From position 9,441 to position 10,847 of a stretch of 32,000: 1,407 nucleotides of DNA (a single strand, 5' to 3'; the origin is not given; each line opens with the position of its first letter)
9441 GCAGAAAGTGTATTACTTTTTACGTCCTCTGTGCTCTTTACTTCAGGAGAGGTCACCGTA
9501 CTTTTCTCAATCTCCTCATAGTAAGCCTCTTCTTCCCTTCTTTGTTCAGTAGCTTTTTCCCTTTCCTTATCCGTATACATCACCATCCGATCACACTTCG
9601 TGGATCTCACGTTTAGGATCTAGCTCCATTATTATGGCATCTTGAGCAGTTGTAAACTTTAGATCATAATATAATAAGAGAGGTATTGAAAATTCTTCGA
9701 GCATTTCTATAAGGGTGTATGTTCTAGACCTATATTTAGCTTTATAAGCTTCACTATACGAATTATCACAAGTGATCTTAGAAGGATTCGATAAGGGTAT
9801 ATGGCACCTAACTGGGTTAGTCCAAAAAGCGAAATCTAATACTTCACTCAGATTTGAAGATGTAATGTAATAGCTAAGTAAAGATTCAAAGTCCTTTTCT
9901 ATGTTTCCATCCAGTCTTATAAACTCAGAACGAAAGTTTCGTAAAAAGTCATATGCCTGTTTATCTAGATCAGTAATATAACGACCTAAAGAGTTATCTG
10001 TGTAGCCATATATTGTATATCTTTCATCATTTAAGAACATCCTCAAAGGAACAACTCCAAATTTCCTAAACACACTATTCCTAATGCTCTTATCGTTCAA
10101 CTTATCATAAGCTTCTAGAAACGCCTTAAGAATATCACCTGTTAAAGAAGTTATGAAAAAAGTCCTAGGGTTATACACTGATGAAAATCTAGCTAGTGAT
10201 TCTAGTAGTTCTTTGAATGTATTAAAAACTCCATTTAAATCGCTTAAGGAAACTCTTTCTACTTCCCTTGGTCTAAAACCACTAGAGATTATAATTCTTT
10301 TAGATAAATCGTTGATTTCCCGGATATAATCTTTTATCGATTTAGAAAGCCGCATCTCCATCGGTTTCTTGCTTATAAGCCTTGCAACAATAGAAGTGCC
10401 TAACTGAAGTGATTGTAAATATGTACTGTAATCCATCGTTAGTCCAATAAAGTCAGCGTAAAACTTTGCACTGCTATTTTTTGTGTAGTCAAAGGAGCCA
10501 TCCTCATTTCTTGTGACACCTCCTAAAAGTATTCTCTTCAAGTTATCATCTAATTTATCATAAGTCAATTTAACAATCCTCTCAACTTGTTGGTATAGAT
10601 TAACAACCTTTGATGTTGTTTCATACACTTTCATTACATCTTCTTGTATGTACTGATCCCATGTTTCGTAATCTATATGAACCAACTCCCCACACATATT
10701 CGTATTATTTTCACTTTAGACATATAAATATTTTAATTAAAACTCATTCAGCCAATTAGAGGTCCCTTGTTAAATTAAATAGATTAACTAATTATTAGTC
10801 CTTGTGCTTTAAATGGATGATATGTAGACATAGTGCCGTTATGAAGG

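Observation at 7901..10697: Uncharacterised two-gene cassette: an unknown 368-aa protein coupled to a 569-aa repeat-plus-nuclease-like protein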

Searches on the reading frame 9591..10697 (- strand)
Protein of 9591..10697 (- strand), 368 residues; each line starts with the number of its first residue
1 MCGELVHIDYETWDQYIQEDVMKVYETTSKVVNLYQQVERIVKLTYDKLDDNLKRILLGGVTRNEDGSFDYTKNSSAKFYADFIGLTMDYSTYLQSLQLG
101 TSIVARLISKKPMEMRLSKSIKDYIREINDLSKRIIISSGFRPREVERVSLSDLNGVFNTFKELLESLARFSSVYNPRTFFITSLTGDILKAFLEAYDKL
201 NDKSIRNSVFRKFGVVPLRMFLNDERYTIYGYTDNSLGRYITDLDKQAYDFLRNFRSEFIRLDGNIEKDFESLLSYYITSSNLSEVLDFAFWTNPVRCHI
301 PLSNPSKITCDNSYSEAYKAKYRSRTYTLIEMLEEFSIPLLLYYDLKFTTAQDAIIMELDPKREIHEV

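Call 3: search_protein_families(library=pfam, proteins=[window:9591-10697:-], max_evalue=1)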
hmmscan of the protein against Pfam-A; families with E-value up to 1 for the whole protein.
window:9591-10697:- (368 aa): 1 family
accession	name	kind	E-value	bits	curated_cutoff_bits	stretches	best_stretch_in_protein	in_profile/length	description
PF18213.6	SUB1_ProdP9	-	0.17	12.1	25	1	16-55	20-59/80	SUB1 protease Prodomain ProdP9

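Call 4: search_protein_families(library=ncbifam, proteins=[window:9591-10697:-], max_evalue=1)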
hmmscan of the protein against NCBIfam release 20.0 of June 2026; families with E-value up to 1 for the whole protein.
window:9591-10697:- (368 aa): 1 family
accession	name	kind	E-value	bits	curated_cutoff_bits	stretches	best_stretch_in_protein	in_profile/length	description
NF007561.1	PRK10188.1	equivalog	0.0036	16.7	350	1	281-352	31-104/240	quorum-sensing transcriptional regulator SdiA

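Call 5: search_protein_families(library=padloc, proteins=[window:9591-10697:-], max_evalue=1)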
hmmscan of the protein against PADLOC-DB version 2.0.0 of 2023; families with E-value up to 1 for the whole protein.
window:9591-10697:- (368 aa): 0 families

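Call 7: find_homologous_proteins(query=window:9591-10697:-)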
Query window:9591-10697:- (368 aa): 14 proteins with E <= 0.001 among 2986 candidates.
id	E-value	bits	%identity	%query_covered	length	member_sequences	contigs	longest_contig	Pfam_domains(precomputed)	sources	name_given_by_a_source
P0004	3.6e-235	798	100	99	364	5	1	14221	-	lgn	-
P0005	1.3e-147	510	65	99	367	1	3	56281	-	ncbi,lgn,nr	ncbi:MAG: hypothetical protein OWQ54_09800 [Sulfolobaceae archaeon]|nr:hypothetical protein [Sulfolo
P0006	6.1e-142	491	64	99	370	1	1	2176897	-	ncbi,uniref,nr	ncbi:hypothetical protein GWK48_10950 [Metallosphaera tengchongensis]|uniref:Uncharacterized protein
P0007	5.9e-110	386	56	92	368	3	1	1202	-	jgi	jgi:hypothetical protein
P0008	8.4e-104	366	53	92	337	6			-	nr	nr:hypothetical protein [Candidatus Aramenus sulfurataquae]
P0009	8.2e-97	343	52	88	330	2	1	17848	-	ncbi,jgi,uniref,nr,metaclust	ncbi:MAG: hypothetical protein ASUL_08984 [Candidatus Aramenus sulfurataquae]|jgi:hypothetical prote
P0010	2.5e-44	170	37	74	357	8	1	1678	-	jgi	jgi:hypothetical protein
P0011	4.2e-44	170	38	68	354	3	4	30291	-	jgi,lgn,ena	-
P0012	4.2e-43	166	36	74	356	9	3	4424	-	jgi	jgi:hypothetical protein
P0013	3.5e-42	163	34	98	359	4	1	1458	-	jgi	jgi:hypothetical protein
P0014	2.0e-41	161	37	72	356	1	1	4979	-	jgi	jgi:hypothetical protein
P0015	2.1e-41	161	37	97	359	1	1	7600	-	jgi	jgi:hypothetical protein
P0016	2.7e-39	154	33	97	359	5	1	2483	-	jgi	jgi:hypothetical protein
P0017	6.1e-23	100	30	96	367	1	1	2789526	-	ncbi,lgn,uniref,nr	ncbi:hypothetical protein EWF20_10575 [Sulfolobus sp. S-194]|uniref:hypothetical protein n=1 Tax=Sul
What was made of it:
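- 9591..10697 (-): Gene A = Saci_1157 (SACI_RS05510, Q4J9M6), 368 aa. Mostly helical orphan protein and the conserved upstream partner of B. Homologues, all hypothetical (call 7).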

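Call 10: find_encoding_contigs(protein=P0006, flank=8000, max_places=2)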
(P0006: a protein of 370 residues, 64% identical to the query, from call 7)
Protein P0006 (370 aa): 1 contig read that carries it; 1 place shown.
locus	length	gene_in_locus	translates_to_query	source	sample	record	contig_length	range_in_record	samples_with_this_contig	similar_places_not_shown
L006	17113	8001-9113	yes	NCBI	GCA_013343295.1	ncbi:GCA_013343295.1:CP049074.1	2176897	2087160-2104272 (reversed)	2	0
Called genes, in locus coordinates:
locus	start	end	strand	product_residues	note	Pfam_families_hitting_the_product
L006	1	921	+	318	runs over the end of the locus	PF01073:3Beta_HSD, PF01370:Epimerase, PF02719:Polysacc_synt_2, PF04321:RmlD_sub_bind, PF16363:GDP_Man_Dehyd, PF07993:NAD_binding_4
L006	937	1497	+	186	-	PF00908:dTDP_sugar_isom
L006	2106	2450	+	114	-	-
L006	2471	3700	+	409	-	PF01966:HD (weak), PF19276:HD_assoc_2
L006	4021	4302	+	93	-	-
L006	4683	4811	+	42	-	-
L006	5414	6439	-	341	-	PF01670:Glyco_hydro_12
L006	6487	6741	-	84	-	-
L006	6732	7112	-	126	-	PF01385:OrfB_IS605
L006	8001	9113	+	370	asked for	-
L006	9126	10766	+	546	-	-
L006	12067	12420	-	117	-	-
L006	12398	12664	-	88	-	PF19891:DUF6364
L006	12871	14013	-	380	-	-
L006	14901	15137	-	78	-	-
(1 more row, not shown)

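Call 11: find_encoding_contigs(protein=P0005, flank=8000, max_places=2)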
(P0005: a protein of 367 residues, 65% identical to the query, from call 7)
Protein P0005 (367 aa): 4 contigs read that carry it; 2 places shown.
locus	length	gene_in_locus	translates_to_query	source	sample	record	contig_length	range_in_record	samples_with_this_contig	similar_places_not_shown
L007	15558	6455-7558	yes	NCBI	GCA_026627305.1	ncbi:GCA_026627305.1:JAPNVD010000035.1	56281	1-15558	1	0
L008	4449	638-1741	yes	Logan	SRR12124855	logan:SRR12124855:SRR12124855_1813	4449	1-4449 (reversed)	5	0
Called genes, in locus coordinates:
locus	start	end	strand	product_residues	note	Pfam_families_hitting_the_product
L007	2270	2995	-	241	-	PF00753:Lactamase_B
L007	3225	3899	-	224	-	PF01978:TrmB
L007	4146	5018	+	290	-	PF07690:MFS_1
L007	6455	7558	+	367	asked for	-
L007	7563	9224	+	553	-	-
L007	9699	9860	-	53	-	-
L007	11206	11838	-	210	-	PF03176:MMPL (weak)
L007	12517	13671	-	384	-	PF00266:Aminotran_5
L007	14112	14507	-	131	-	PF01850:PIN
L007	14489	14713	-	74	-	PF02697:VAPB_antitox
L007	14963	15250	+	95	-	-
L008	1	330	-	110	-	?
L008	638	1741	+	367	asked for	-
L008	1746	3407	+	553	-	-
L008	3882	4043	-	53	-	-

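Call 12: find_encoding_contigs(protein=P0011, flank=8000, max_places=3)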
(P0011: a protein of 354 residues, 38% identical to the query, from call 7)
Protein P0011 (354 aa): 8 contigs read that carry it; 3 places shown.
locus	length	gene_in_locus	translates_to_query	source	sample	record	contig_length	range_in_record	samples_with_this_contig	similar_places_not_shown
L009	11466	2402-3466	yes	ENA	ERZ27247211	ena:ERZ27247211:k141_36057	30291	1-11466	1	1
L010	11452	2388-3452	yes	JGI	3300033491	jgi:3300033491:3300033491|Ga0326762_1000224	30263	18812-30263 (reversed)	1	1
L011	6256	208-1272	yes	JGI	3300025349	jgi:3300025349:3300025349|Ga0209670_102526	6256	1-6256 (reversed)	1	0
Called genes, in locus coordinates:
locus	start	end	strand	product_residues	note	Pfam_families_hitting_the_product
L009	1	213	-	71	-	?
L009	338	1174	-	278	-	PF13230:GATase_4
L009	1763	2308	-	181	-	-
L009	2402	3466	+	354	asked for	-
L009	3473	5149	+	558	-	-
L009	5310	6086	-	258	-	-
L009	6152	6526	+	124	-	-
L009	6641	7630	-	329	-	-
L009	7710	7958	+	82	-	-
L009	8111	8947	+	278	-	-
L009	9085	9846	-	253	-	-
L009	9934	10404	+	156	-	-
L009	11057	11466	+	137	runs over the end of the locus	-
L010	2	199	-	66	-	?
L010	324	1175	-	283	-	PF13230:GATase_4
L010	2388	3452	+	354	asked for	-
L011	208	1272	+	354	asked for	-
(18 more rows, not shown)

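Call 23: search_solved_structures(query=A4, max_evalue=10, show_alignments=1)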
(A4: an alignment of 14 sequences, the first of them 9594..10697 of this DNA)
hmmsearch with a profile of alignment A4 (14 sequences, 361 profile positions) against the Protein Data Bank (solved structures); distinct sequences matched with E-value up to 10: 5.
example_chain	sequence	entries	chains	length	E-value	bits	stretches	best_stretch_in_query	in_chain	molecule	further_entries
3jcu_R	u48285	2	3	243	0.69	12.5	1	42-90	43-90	Chlorophyll A-B Binding protein 29 kD (CP29) | Chlorophyll A-B binding protein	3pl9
8z9d_Rr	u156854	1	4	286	0.88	12.1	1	42-90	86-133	Chlorophyll a-b binding protein, chloroplastic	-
6qw6_5C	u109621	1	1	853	1.7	11.2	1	60-136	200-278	116 kDa U5 small nuclear ribonucleoprotein component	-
6qx9_5C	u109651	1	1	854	1.7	11.2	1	60-136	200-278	116 kDa U5 small nuclear ribonucleoprotein component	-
6qdv_C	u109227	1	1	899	1.8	11.1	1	60-136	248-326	116 kDa U5 small nuclear ribonucleoprotein component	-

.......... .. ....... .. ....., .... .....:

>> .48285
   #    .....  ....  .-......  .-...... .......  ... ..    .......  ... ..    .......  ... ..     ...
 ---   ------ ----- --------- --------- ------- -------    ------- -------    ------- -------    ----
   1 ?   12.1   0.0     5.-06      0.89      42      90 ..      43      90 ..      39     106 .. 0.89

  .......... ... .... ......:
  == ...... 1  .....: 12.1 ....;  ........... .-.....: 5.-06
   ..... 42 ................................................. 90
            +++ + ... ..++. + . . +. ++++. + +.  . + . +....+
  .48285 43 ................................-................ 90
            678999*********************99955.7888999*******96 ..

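Call 24: find_related_loci(query=A4, collection=genome_contigs, flank=8000)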
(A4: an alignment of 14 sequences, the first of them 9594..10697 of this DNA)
Query A4 (368 aa) in genome_contigs; peptide patterns used: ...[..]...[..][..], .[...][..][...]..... (x = any residue, [..] = any of these).
55 stretches matched a pattern; 4 encode a relative of the query (tblastn E <= 1e-3); 4 distinct loci.
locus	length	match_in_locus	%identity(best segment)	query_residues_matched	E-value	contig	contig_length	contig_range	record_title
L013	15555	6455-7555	65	1-365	4e-152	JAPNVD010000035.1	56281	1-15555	MAG: Sulfolobaceae archaeon isolate CF.Pisc.bin.25 k141_1979351, whole genome shotgun sequence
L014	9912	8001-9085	52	1-360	2e-105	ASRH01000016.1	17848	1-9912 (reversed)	MAG: Candidatus Aramenus sulfurataquae isolate AZ1-illumina contig16, whole genome shotgun sequence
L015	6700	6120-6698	58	1-187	1e-64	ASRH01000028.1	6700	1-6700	MAG: Candidatus Aramenus sulfurataquae isolate AZ1-illumina contig28, whole genome shotgun sequence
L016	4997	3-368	44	159-274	7e-25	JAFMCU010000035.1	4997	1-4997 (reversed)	MAG: Thermoprotei archaeon isolate CPBay_Spr30G08_23 NODE_11565_length_4997_cov_5.918656, whole genome shotgun sequence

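Call 30: predict_structure(alignment_id=A4)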
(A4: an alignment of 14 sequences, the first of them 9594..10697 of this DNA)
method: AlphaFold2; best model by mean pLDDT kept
length: 368 residues; sequences in the alignment: 14
mean_pLDDT: 81.7   pTM: 0.83
mean pLDDT of the five models: 81.7, 80.9, 79.5, 75.0, 70.2
residues with pLDDT >= 90: 131; 70-90: 170; 50-70: 56; < 50: 11
segments of 3 or more residues with pLDDT < 50: 1-4, 366-368
pLDDT, mean of each block of 10 residues (from residue 1): 51 86 97 94 86 93 90 91 92 84 80 77 94 95 93 95 94 87 84 80 89 89 84 90 92 79 74 62 51 69 79 59 71 75 74 81 54
secondary structure, 60 per line:
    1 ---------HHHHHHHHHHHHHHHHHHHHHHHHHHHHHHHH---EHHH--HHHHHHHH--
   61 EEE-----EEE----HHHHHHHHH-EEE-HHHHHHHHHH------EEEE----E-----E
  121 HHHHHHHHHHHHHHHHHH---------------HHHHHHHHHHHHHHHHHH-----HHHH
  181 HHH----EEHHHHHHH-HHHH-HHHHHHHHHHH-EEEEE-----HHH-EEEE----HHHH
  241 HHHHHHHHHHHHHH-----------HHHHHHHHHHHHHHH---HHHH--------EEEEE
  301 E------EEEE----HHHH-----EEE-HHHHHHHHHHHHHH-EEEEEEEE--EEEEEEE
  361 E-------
elements in order: H10-41 H51-58 E61-63 E69-71 H76-84 E86-88 H90-99 E106-109 H121-138 H154-171 H177-183 H190-196 H198-201 H203-213 E215-219 E229-232 H237-254 H266-280 H284-287 E296-301 E308-311 H316-319 E325-327 H329-342 E344-351 E354-361
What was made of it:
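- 9591..10697 (-): AF2 model pLDDT 81.7 (call 30).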

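Call 34: fold_search(model_id=the predicted structure, library=pdb)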
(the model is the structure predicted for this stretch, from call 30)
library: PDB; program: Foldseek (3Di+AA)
matches with E <= 10: 250; with E <= 0.001: 0
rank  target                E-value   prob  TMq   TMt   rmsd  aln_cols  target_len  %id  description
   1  7mwr_B                2.0e-01  0.08  0.11  0.14  20.3       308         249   11  Structure of De Novo designed beta sheet heterodimer LHD101A53/B4 (released 2022-01-19)
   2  8up1_A                2.5e-01  0.05  0.11  0.11  20.2       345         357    9  CryoEM Structure of Allosterically Switchable De Novo Protein sr322, In Closed State without Effector Peptide (released 2024-08-14)
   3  9foi_C                3.1e-01  0.14  0.14  0.20  22.6       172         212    8  Structure of human KCTD1 (released 2025-06-25)
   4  8oyv_A                4.4e-01  0.11  0.13  0.22  25.4       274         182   10  De novo designed Claudin fold CLF_4 (released 2023-10-18)
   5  5llw_A                5.2e-01  0.08  0.10  0.06  18.5       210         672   11  Bacteriophytochrome activated diguanylyl cyclase from Idiomarina species A28L (released 2017-03-15)
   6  1y2m_C                8.6e-01  0.02  0.10  0.07  23.2       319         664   10  Crystal structure of phenylalanine ammonia-lyase from yeast Rhododporidium toruloides (released 2005-11-01)
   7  2nys_A                9.5e-01  0.07  0.08  0.18  14.9       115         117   12  X-ray Crystal Structure of Protein AGR_C_3712 from Agrobacterium tumefaciens. Northeast Structural Genomics Consortium (released 2006-12-05)
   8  3w6j_B                1.0e+00  0.15  0.12  0.24  16.6       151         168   14  Crystal structure of ScpAB core complex (released 2013-04-24)
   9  6upx_A                1.0e+00  0.01  0.10  0.03  30.7       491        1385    9  RNA polymerase II elongation complex with 5-guanidinohydantoin lesion in state 1 (released 2020-06-10)
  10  3jq1_A                1.0e+00  0.02  0.08  0.07  19.1       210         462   15  Crystal structure of SusD superfamily protein (YP_001297730.1) from Bacteroides vulgatus ATCC 8482 at 1.55 A resolutio (released 2009-09-22)
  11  8tjj_C                1.1e+00  0.04  0.11  0.12  18.0       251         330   11  SAM-dependent methyltransferase RedM bound to SAM (released 2023-12-13)
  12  5k2m_A                1.1e+00  0.03  0.11  0.13  20.4       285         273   11  Bifunctional LysX/ArgX from Thermococcus kodakarensis with LysW-gamma-AAA (released 2016-09-07)
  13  6ffh                  1.1e+00  0.03  0.11  0.10  19.0       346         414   10  Crystal Structure of mGluR5 in complex with Fenobam at 2.65 A (released 2018-03-07)
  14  7zeu_D                1.2e+00  0.02  0.10  0.10  26.4       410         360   10  Crystal structure of human Clusterin, crystal form II (released 2023-10-11)
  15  5lly_B                1.3e+00  0.03  0.09  0.07  18.9       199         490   10  Photosensory Module of Bacteriophytochrome linked Diguanylyl Cyclase from Idiomarina species A28L (released 2017-03-15)
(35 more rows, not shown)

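Call 37: search_protein_families(library=phrogs, proteins=[window:9591-10697:-], max_evalue=1)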
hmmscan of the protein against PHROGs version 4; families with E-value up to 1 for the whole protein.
window:9591-10697:- (368 aa): 2 families
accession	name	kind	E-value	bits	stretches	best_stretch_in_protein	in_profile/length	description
phrog_22667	-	unknown function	0.12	13.3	1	22-47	1-26/57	-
phrog_13458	-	unknown function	0.55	11.2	0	36-79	45-88/133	-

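Call 41: search_dna_similar(query=window:9591-10697:-, collection=phages, mode=protein, max_evalue=0.001)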
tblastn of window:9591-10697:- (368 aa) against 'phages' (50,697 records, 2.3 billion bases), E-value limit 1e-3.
No match.

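Call 43: search_dna_similar(query=window:9591-10697:-, collection=plasmids, mode=protein, max_evalue=0.01)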
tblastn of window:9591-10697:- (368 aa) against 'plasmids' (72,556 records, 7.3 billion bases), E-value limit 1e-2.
No match.

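Call 74: search_protein_families(library=pfam, alignment_id=A7, max_evalue=1)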
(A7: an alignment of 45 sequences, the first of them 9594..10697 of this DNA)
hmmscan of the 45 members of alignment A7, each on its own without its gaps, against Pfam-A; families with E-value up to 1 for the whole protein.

A. member 1, window:9594-10697:- (368 aa): 1 family
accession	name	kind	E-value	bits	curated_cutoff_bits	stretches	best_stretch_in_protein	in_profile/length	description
PF18213.6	SUB1_ProdP9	-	0.17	12.1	25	1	16-55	20-59/80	SUB1 protease Prodomain ProdP9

B. families by the number of members that match (of 45 scanned): 34 families (the first 25 are shown)
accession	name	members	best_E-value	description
PF12773.13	DZR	2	0.012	Double zinc ribbon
PF13240.11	Zn_Ribbon_1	2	0.019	zinc-ribbon domain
PF21349.2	RUBY_RBDX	2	0.04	Rubrerythrin, rubredoxin-like domain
PF20449.3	DUF6706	2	0.068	Family of unknown function (DUF6706)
PF10083.14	DUF2321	2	0.082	Uncharacterized protein conserved in bacteria (DUF2321)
PF08824.15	Serine_rich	2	0.16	Serine rich protein interaction domain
PF03119.21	DNA_ligase_ZBD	2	0.18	NAD-dependent DNA ligase C4 zinc finger domain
PF07191.17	Zn_ribbon_6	2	0.27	Double zinc ribbon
PF11682.14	Zn_ribbon_11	2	0.51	Probable zinc-ribbon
PF13193.12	AMP-binding_C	1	7.5e-19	AMP-binding enzyme C-terminal domain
PF00501.34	AMP-binding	1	2.2e-16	AMP-binding enzyme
PF02520.22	ANIS5_cation-bd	1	0.0013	SXP/RAL-2 family protein Ani s 5-like, metal-binding domain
PF25325.1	EF-hand_EFHB_C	1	0.0058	EFHB C-terminal EF-hand domain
PF08973.16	TM1506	1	0.0079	Domain of unknown function (DUF1893)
PF06292.23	MUN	1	0.011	MUN domain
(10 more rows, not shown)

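Call 75: search_solved_structures(query=A7, max_evalue=10)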
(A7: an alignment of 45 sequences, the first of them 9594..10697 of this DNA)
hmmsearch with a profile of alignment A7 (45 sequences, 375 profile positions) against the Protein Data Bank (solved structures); distinct sequences matched with E-value up to 10: 15.
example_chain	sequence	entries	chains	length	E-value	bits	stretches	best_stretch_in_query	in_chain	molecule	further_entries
4kyi_A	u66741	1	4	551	0.029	17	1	23-107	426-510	VipD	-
4akf_A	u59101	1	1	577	0.03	17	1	23-107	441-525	VIPD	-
6dmp_B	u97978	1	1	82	0.084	15.5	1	115-168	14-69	Designed orthogonal protein DHD13_XAAA_B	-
9dir_A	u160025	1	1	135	0.15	14.7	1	117-220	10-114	ChuA binding protein G7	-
7pao_W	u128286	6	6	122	0.17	14.5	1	40-124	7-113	50S ribosomal protein L7/L12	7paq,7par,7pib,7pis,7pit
3d8n_A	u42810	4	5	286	0.32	13.6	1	191-228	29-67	Uroporphyrinogen-III synthase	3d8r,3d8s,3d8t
5w4a_A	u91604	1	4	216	0.69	12.5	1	63-136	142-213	P-granule scaffold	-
9cfs_A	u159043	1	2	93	1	12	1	120-174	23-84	Long regulatory protein rop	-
3rj5_A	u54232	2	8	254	1.3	11.6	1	92-161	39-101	Alcohol dehydrogenase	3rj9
29sb_A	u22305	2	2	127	1.3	11.6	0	124-180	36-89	KABLE2.5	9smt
1a4u_A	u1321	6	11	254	1.3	11.6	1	92-159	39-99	ALCOHOL DEHYDROGENASE | PROTEIN (ALCOHOL DEHYDROGENASE)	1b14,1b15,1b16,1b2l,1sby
8odr_A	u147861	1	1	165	1.6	11.4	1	210-238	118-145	SUMO-conjugating enzyme UBC9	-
6xeh_A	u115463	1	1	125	2.7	10.6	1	132-190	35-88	DE NOVO DESIGNED OR386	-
1wcw_A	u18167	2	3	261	2.8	10.5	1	191-228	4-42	Uroporphyrinogen III synthase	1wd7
1wcx_A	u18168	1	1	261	2.8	10.5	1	191-228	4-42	Uroporphyrinogen III Synthase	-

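Call 82: fold_search(model_id=the predicted structure, library=viral)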
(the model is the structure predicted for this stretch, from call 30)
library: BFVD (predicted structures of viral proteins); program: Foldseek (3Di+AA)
matches with E <= 10: 448; with E <= 0.001: 0
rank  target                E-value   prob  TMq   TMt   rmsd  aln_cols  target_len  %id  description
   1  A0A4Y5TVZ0            5.1e-02  0.85  0.19  0.31  13.3       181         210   11  Uncharacterized protein [Vibrio phage VAP7]
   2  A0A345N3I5            1.0e-01  0.75  0.16  0.20  11.3       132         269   11  (no name in the UniProt tables at hand)
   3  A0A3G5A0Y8            1.3e-01  0.10  0.16  0.14  23.4       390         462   10  Uncharacterized protein [Harvfovirus sp.]
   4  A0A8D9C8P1            1.7e-01  0.08  0.14  0.13  21.3       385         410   10  Uncharacterized protein [uncultured marine phage]
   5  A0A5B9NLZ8            2.2e-01  0.47  0.14  0.33  10.2       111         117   11  Uncharacterized protein [Erwinia phage vB_EamM_TropicalSun]
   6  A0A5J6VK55            2.5e-01  0.35  0.11  0.29  15.4       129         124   12  Uncharacterized protein [Megaviridae environmental sample]
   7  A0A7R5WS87            2.9e-01  0.14  0.12  0.17  21.3       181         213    9  Putative Bro-N domain-containing protein 19 [Diachasmimorpha longicaudata entomopoxvirus]
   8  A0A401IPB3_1          2.9e-01  0.08  0.13  0.05  30.4       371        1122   13  Wsv143-like protein [Metapenaeus ensis nimavirus]
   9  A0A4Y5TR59            2.9e-01  0.06  0.10  0.13  22.7       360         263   12  Uncharacterized protein [Klebsiella phage Marfa]
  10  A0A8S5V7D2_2          3.0e-01  0.04  0.11  0.05  27.1       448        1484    8  Uncharacterized protein [CrAss-like virus sp. ctUXy6]
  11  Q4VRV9                3.2e-01  0.08  0.12  0.10  14.5       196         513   10  Putative glycoprotein [Cyprinid herpesvirus 3]
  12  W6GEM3                3.3e-01  0.03  0.11  0.06  25.5       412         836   11  Replication origin binding protein [Samba virus]
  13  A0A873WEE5            3.5e-01  0.63  0.14  0.42   5.5        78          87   10  (no name in the UniProt tables at hand)
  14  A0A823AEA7            3.5e-01  0.20  0.11  0.27  10.1       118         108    8  (no name in the UniProt tables at hand)
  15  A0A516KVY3            3.5e-01  0.08  0.12  0.12  26.2       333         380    9  (no name in the UniProt tables at hand)
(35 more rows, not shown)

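Call 115: find_related_loci(query=A4, collection=viral_contigs, flank=10000)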
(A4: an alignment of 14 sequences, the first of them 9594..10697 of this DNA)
Query A4 (368 aa) in viral_contigs; peptide patterns used: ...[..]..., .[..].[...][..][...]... (x = any residue, [..] = any of these).
99 stretches matched a pattern, but none encodes a relative of the query by tblastn (E <= 1e-3).
